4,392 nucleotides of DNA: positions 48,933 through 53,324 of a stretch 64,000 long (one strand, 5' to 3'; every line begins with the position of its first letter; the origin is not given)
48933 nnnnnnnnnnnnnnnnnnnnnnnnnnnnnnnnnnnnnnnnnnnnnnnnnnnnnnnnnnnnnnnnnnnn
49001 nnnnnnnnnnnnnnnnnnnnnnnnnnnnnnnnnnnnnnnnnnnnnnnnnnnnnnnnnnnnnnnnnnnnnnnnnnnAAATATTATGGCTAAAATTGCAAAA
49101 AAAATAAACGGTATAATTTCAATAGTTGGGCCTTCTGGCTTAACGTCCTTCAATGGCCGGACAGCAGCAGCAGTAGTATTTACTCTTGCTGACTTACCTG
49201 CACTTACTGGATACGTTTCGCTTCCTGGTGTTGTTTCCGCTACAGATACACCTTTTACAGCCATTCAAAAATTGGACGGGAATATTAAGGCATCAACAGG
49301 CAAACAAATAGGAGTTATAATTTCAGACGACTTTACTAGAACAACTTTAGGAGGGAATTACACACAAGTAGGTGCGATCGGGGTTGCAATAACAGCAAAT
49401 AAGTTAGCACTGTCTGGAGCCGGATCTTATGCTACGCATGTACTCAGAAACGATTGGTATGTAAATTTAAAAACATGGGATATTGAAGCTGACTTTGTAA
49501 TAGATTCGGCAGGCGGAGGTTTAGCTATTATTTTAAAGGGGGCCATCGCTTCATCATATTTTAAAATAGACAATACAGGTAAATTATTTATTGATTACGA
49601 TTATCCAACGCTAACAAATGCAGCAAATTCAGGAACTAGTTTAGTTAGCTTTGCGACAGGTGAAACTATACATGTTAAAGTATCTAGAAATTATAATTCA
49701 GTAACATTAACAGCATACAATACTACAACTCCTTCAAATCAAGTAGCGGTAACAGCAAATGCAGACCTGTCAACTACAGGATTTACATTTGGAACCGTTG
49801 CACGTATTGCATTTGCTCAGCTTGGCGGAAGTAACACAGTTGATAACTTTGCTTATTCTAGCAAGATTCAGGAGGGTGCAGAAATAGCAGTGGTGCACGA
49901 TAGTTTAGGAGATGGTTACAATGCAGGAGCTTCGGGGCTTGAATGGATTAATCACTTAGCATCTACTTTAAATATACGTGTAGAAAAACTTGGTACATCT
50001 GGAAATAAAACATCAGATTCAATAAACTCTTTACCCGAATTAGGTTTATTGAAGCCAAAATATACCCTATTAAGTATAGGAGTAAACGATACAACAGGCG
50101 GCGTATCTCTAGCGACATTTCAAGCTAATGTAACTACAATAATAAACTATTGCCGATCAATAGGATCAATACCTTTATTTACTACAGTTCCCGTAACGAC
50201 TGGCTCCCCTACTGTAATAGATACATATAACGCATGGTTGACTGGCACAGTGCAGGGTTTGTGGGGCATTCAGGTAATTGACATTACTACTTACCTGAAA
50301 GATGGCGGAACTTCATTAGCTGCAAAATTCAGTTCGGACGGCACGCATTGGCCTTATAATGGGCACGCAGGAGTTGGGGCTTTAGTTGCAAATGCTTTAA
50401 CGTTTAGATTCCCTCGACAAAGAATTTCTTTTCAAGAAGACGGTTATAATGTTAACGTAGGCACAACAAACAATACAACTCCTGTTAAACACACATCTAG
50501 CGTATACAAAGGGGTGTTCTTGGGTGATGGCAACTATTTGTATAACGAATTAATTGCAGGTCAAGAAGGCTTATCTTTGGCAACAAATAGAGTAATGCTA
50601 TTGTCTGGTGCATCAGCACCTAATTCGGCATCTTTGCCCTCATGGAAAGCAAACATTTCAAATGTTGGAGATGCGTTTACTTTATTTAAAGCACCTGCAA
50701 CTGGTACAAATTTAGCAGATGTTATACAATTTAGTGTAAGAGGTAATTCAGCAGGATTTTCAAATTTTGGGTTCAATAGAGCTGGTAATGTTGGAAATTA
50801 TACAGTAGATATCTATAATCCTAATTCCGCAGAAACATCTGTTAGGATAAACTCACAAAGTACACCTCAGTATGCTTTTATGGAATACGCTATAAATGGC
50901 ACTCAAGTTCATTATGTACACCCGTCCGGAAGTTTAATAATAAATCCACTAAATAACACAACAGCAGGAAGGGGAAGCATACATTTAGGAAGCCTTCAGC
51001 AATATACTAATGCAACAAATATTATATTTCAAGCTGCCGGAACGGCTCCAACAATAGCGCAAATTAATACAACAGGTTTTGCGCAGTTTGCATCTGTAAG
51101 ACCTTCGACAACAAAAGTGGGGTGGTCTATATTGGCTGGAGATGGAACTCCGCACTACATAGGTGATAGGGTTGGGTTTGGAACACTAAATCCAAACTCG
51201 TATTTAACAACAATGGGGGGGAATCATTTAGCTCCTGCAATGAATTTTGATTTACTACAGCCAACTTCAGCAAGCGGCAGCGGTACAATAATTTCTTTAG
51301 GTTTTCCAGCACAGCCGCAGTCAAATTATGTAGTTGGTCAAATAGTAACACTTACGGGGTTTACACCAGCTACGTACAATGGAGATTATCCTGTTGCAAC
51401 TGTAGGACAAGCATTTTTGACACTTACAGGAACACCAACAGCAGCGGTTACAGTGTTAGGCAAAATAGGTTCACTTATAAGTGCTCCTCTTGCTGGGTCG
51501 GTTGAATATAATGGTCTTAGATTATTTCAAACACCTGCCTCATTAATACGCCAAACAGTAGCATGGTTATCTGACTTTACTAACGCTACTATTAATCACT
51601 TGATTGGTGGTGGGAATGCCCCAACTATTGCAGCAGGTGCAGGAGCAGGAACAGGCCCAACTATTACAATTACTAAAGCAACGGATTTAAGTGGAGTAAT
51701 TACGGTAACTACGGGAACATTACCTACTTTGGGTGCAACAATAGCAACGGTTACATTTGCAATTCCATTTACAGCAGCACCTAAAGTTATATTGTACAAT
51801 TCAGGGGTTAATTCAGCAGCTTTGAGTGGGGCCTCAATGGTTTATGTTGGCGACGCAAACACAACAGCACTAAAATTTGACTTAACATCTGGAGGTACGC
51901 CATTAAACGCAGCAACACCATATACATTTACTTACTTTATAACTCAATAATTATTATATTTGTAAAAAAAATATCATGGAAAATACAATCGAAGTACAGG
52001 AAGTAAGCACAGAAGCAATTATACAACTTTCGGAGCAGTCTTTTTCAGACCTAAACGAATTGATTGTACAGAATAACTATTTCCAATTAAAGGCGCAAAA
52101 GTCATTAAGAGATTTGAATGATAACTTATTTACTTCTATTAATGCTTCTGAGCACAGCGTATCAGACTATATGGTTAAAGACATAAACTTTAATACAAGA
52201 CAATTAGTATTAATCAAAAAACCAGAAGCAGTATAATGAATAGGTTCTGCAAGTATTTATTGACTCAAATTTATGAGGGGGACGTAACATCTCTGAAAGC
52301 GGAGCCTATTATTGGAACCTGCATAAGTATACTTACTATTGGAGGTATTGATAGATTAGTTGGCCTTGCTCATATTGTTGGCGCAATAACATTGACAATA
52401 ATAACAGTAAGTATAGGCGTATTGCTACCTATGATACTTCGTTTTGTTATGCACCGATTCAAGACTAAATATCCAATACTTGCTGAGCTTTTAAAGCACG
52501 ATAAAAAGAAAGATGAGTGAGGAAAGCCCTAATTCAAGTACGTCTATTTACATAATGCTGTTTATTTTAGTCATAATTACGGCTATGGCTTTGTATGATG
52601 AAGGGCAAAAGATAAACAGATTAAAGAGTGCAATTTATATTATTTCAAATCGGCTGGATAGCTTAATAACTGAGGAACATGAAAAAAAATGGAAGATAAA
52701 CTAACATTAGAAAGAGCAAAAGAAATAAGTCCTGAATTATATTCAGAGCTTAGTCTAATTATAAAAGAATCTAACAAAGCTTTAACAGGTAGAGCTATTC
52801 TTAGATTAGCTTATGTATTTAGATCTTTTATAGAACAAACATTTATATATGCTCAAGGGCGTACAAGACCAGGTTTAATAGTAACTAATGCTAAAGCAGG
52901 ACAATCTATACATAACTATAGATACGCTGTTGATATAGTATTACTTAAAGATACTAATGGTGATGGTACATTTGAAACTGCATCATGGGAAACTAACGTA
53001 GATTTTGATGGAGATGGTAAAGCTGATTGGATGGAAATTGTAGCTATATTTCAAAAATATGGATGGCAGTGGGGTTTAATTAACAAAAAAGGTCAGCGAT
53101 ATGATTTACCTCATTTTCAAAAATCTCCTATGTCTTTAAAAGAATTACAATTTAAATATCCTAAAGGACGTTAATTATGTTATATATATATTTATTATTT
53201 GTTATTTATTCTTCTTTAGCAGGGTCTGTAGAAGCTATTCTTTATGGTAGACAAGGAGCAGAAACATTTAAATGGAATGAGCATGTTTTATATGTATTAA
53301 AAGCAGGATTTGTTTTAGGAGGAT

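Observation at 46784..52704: Compositionally foreign ~5.9-kb island carrying two SGNH-esterase tail fibres and two holin-like genes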

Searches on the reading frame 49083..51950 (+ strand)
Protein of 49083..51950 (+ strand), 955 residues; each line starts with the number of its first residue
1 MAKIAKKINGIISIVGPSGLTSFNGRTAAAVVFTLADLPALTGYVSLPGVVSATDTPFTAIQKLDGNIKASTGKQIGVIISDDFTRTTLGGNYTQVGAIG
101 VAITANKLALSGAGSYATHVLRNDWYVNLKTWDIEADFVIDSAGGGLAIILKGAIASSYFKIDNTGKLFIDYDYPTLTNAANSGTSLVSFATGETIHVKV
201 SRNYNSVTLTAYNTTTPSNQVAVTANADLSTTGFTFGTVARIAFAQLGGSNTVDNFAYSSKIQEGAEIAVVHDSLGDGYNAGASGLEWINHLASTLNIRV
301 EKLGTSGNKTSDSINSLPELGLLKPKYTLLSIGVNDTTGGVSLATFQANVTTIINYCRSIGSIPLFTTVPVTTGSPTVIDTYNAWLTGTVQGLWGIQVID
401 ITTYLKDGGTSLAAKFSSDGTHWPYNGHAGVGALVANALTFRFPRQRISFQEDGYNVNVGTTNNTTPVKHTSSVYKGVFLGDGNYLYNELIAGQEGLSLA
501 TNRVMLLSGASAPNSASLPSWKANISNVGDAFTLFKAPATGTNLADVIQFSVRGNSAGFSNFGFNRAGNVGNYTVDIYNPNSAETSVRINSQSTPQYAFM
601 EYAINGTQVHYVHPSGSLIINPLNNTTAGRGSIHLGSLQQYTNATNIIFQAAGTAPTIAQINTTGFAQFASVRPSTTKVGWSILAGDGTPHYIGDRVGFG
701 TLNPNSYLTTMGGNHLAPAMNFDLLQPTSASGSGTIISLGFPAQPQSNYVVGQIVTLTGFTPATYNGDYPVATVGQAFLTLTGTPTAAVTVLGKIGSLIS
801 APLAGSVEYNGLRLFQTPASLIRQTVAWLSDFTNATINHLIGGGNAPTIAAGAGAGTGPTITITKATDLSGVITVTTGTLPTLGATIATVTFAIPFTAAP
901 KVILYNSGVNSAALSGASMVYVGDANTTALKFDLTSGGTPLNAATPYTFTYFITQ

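Call 6: search_protein_families(library=pfam, proteins=[window:49083-51950:+], max_evalue=0.01)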
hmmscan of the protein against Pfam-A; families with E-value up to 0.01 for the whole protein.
window:49083-51950:+ (955 aa): 1 family
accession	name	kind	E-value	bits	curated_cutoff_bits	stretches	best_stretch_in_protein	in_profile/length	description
PF13472.12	Lipase_GDSL_2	-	6e-15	56.6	32.9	1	273-428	4-176/178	GDSL-like Lipase/Acylhydrolase family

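Call 7: search_protein_families(library=phrogs, proteins=[window:49083-51950:+], max_evalue=0.01)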
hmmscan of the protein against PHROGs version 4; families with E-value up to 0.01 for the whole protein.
window:49083-51950:+ (955 aa): 0 families

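Call 13: find_related_loci(query=window:49083-51950:+, collection=viral_contigs, flank=10000)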
Query window:49083-51950:+ (955 aa) in viral_contigs; peptide patterns used: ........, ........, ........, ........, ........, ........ (x = any residue, [..] = any of these).
503 stretches matched a pattern, but none encodes a relative of the query by tblastn (E <= 1e-3).

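Call 25: find_homologous_proteins(query=window:49083-51950:+, max_evalue=0.001)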
Query window:49083-51950:+ (955 aa): 4 proteins with E <= 0.001 among 8000 candidates.
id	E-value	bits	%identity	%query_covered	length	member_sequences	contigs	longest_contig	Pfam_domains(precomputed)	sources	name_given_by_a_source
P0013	0.0e+0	2076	100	100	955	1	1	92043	PF13472.13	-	-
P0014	0.0e+0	1542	85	87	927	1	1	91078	PF13472.13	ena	-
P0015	2.9e-204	699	45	85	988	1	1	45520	PF13472.13,PF00657.29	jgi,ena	-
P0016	1.5e-32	131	31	43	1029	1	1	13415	-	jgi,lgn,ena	-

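Call 31: find_encoding_contigs(protein=P0014, flank=10000, max_places=10)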
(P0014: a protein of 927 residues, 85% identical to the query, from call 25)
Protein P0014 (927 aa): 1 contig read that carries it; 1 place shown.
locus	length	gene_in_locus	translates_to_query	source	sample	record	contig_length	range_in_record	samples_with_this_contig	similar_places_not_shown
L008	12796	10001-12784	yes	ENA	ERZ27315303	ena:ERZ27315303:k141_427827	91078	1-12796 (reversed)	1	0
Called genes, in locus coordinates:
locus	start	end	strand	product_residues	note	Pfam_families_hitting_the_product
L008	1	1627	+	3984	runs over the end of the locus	-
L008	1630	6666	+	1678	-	-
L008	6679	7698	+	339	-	-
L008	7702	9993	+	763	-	-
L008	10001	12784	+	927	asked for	PF13472:Lipase_GDSL_2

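Call 53: search_protein_families(library=ncbifam, proteins=[window:49083-51950:+], max_evalue=0.05)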
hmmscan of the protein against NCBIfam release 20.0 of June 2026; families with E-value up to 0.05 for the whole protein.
window:49083-51950:+ (955 aa): 1 family
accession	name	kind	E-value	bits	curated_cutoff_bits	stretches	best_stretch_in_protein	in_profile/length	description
NF007819.1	PRK10528.1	equivalog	0.00074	19.3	270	1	269-371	32-139/210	multifunctional acyl-CoA thioesterase I/protease I/lysophospholipase L1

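Call 57: find_related_loci(query=A2, collection=genome_contigs, flank=10000)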
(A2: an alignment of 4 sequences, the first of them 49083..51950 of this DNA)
Query A2 (955 aa) in genome_contigs; peptide patterns used: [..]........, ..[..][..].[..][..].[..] (x = any residue, [..] = any of these).
54 stretches matched a pattern, but none encodes a relative of the query by tblastn (E <= 1e-3).

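Call 58: search_solved_structures(query=window:49083-51950:+, max_evalue=0.01)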
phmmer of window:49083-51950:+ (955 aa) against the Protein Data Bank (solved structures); distinct sequences matched with E-value up to 0.01: 1.
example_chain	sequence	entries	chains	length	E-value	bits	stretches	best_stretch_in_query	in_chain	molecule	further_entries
4rsh_A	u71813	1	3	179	0.00025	22.4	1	267-424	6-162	Lipolytic protein G-D-S-L family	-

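Call 73: predict_structure(alignment_id=A2)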
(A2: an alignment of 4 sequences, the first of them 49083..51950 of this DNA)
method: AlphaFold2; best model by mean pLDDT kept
length: 955 residues; sequences in the alignment: 4
mean_pLDDT: 33.2   pTM: 0.25
mean pLDDT of the five models: 33.2, 33.1, 32.8, 31.7, 31.6
residues with pLDDT >= 90: 0; 70-90: 8; 50-70: 92; < 50: 855
segments of 3 or more residues with pLDDT < 50: 1-36, 38-48, 66-133, 141-189, 204-206, 218-220, 223-727, 742-748, 785-955
pLDDT, mean of each block of 10 residues (from residue 1): 30 34 37 45 46 52 46 25 23 23 21 21 26 51 43 37 47 32 37 59 52 55 41 29 36 39 30 27 29 31 29 32 35 33 41 41 32 31 32 28 30 29 28 34 28 23 25 26 24 24 22 23 25 28 28 29 25 31 30 27 28 27 25 26 24 23 22 25 27 26 25 23 39 67 44 60 62 64 50 24 39 27 22 24 23 28 29 33 30 35 33 34 36 39 39 34
secondary structure, 60 per line:
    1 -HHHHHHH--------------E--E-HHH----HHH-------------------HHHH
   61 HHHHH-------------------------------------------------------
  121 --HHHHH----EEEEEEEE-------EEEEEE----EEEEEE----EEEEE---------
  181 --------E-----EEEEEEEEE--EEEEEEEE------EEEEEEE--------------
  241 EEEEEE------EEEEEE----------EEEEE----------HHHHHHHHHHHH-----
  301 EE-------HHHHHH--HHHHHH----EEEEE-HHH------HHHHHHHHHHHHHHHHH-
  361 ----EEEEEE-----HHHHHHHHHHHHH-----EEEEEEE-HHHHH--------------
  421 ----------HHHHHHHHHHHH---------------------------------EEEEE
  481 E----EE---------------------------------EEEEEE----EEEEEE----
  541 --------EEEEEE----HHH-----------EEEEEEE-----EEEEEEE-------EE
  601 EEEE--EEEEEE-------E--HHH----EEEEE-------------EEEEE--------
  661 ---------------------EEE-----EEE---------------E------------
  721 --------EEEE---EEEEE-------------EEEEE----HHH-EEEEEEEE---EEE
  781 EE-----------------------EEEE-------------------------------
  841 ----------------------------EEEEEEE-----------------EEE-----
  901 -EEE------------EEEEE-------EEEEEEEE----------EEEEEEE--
elements in order (helices of 4 or more, strands of 3 or more residues): H2-8 H57-65 H123-127 E132-139 E147-152 E157-162 E167-171 E195-203 E206-213 E220-226 E241-246 E253-258 E269-273 H284-295 H310-315 H318-323 E328-332 H343-359 E365-370 H376-388 E394-400 H402-406 H431-442 E476-481 E521-526 E531-536 E549-554 E573-579 E585-591 E599-604 E607-612 E630-634 E648-652 E682-684 E690-692 E729-732 E736-740 E754-758 E767-774 E778-782 E806-809 E869-875 E893-895 E902-904 E917-921 E929-936 E947-953

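Call 84: search_protein_families(library=padloc, proteins=[window:49083-51950:+], max_evalue=0.01)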
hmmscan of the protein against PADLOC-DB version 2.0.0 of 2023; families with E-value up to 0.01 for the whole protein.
window:49083-51950:+ (955 aa): 0 families

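Call 94: search_dna_similar(query=window:49083-51950:+, collection=phages, mode=protein, max_rows=15, max_evalue=0.00001)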
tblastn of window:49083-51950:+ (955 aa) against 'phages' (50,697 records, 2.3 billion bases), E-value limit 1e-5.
No match.

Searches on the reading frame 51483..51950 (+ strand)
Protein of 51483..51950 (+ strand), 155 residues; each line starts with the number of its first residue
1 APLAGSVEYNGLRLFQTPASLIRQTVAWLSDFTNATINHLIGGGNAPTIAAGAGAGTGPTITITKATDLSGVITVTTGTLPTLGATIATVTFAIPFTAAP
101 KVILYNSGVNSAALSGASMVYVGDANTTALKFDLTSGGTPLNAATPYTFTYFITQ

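Call 79: search_protein_families(library=pfam, proteins=[window:51483-51950:+], max_evalue=10)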
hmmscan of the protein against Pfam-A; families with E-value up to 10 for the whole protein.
window:51483-51950:+ (155 aa): 2 families
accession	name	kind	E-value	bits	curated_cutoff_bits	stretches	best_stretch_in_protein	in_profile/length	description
PF21882.2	Gp53-like_C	-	0.011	16.7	24.9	1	78-146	11-77/84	Putative tail fiber protein gp53-like, C-terminal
PF09458.16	H_lectin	-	0.018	15.6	24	1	88-131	2-46/67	H-type lectin domain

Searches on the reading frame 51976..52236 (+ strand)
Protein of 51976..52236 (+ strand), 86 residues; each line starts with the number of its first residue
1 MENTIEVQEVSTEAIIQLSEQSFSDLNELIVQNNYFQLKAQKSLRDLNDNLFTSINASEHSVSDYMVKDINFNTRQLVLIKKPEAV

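Call 6: search_protein_families(library=pfam, proteins=[window:51976-52236:+], max_evalue=0.01)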
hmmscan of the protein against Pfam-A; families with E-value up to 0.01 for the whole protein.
window:51976-52236:+ (86 aa): 0 families

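Call 7: search_protein_families(library=phrogs, proteins=[window:51976-52236:+], max_evalue=0.01)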
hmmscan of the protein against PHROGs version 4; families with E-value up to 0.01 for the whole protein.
window:51976-52236:+ (86 aa): 0 families

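Call 29: find_encoding_contigs(protein=window:51976-52236:+, flank=10000, max_places=10)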
Protein window:51976-52236:+ (86 aa): 1 contig read that carries it; 1 place shown.
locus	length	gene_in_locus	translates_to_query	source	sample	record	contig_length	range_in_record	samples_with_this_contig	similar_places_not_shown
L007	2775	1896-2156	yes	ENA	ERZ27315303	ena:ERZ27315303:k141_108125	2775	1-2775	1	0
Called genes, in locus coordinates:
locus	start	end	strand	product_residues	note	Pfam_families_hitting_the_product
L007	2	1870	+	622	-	?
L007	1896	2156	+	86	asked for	-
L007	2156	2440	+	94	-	-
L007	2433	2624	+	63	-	-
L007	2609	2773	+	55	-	?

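Call 53: search_protein_families(library=ncbifam, proteins=[window:51976-52236:+], max_evalue=0.05)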
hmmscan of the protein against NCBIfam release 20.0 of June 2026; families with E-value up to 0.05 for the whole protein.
window:51976-52236:+ (86 aa): 2 families
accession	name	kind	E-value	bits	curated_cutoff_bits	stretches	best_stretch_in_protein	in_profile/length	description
NF051842.1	PBP4_5_Efaec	equivalog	0.024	13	700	1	5-74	35-105/668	penicillin-binding protein PBP4(5)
NF047740.1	antiphage_MADS5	equivalog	0.045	12.6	400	0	4-73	172-244/461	methylation-associated defense system restriction endonuclease subunit S MAD5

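Call 84: search_protein_families(library=padloc, proteins=[window:51976-52236:+], max_evalue=0.01)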
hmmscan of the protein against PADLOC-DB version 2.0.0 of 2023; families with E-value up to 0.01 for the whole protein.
window:51976-52236:+ (86 aa): 0 families

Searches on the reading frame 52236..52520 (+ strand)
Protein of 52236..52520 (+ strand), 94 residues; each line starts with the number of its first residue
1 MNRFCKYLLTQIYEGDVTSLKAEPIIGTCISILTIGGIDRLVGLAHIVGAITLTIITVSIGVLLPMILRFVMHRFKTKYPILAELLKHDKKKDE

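Call 6: search_protein_families(library=pfam, proteins=[window:52236-52520:+], max_evalue=0.01)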
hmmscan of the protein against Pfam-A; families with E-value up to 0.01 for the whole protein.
window:52236-52520:+ (94 aa): 0 families

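Call 7: search_protein_families(library=phrogs, proteins=[window:52236-52520:+], max_evalue=0.01)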
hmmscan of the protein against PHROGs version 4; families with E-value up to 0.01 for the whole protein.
window:52236-52520:+ (94 aa): 0 families

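Call 53: search_protein_families(library=ncbifam, proteins=[window:52236-52520:+], max_evalue=0.05)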
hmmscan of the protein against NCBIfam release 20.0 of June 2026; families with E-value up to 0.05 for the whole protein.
window:52236-52520:+ (94 aa): 3 families
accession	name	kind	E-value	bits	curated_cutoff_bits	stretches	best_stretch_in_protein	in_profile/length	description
NF045757.1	MPN565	equivalog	0.02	14.5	130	1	29-93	110-175/200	MPN565 family protein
NF007911.0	PRK10624.1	equivalog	0.033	13.2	537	1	41-87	261-307/382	lactaldehyde reductase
TIGR02638.1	lactal_redase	equivalog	0.05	12.4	523.15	0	41-87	262-308/379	lactaldehyde reductase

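Call 84: search_protein_families(library=padloc, proteins=[window:52236-52520:+], max_evalue=0.01)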
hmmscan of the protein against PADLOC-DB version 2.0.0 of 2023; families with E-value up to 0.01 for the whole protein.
window:52236-52520:+ (94 aa): 0 families

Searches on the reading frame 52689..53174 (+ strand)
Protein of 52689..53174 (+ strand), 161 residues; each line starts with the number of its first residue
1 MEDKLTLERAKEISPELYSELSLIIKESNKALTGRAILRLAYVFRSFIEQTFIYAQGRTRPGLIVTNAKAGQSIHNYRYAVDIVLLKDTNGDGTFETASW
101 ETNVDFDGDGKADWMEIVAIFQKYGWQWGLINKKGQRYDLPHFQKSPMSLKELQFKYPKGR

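Call 6: search_protein_families(library=pfam, proteins=[window:52689-53174:+], max_evalue=0.01)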
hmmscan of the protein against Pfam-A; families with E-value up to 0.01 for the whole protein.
window:52689-53174:+ (161 aa): 2 families
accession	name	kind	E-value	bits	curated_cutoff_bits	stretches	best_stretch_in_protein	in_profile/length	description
PF13539.11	Peptidase_M15_4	-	2.6e-09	38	25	1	67-145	2-70/70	D-alanyl-D-alanine carboxypeptidase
PF02557.22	VanY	-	7.2e-05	23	25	1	36-135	24-115/132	D-alanyl-D-alanine carboxypeptidase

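Call 7: search_protein_families(library=phrogs, proteins=[window:52689-53174:+], max_evalue=0.01)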
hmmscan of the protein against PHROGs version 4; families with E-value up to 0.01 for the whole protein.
window:52689-53174:+ (161 aa): 5 families
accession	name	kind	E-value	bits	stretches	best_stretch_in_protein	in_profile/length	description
phrog_15351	-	lysis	3.6e-20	73.4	1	38-145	43-136/289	endolysin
phrog_6523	-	lysis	6.2e-17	63.2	1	43-145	44-129/255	endolysin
phrog_2649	-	lysis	2.1e-16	61.6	1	8-145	8-127/261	endolysin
phrog_465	-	lysis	4.7e-10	40.2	1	43-146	81-166/292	endolysin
phrog_5115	-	moron, auxiliary metabolic gene and host takeover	4.2e-07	30.5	1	39-144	39-120/283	ferredoxin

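Call 23: find_encoding_contigs(protein=window:52689-53174:+, flank=10000, max_places=10)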
Protein window:52689-53174:+ (161 aa): no gene with exactly this product is on record in the collection.

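Call 53: search_protein_families(library=ncbifam, proteins=[window:52689-53174:+], max_evalue=0.05)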
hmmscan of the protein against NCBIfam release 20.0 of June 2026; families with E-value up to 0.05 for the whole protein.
window:52689-53174:+ (161 aa): 0 families
